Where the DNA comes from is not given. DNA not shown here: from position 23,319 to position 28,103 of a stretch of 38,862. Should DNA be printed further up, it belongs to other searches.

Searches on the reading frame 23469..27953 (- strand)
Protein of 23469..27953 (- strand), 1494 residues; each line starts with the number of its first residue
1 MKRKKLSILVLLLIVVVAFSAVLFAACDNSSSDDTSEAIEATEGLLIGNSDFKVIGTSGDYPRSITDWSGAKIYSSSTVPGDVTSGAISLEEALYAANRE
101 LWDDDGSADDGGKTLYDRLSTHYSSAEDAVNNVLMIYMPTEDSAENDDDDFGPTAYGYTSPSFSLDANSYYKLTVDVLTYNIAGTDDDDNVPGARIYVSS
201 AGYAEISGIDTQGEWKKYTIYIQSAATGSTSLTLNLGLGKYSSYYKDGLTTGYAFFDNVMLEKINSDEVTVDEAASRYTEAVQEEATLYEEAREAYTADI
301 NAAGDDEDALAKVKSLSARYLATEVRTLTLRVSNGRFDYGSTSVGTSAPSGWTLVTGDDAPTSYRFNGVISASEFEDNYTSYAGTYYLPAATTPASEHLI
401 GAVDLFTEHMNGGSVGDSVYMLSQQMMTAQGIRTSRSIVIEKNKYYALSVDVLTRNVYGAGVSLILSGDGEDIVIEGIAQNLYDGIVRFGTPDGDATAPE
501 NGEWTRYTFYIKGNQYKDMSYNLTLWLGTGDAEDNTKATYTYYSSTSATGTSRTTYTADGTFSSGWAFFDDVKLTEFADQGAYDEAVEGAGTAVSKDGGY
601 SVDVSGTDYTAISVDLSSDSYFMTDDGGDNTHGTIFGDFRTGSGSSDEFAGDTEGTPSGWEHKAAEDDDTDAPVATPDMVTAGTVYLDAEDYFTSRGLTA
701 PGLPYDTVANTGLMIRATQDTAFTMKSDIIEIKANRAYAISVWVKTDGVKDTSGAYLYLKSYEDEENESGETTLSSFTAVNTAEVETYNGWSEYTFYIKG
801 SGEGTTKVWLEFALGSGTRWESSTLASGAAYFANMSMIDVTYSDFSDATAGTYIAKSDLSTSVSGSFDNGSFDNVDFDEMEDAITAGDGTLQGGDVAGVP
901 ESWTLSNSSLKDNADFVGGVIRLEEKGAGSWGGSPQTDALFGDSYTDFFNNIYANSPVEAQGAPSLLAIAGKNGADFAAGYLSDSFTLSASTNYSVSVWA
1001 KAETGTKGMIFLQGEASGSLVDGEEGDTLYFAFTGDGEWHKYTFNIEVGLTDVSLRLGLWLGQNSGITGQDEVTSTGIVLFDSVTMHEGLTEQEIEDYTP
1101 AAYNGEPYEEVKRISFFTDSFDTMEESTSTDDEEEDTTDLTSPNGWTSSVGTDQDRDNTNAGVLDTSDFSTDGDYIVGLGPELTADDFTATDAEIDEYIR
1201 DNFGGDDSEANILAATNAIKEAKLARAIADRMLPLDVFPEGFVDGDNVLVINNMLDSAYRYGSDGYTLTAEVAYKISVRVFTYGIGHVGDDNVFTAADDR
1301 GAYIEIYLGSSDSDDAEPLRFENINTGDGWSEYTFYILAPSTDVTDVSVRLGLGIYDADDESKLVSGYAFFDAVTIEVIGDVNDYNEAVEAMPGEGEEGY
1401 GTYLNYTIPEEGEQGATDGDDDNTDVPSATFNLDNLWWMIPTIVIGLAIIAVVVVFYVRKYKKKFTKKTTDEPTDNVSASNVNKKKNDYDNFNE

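Call 48: search_protein_families(library=pfam, proteins=[window:23469-27953:-], max_evalue=0.0001)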
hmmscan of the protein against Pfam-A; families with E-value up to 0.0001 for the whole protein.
window:23469-27953:- (1494 aa): 1 family
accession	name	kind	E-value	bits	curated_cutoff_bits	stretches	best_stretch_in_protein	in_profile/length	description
PF02018.23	CBM_4_9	-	1.3e-05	26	25.9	0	960-1065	33-135/136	Carbohydrate binding domain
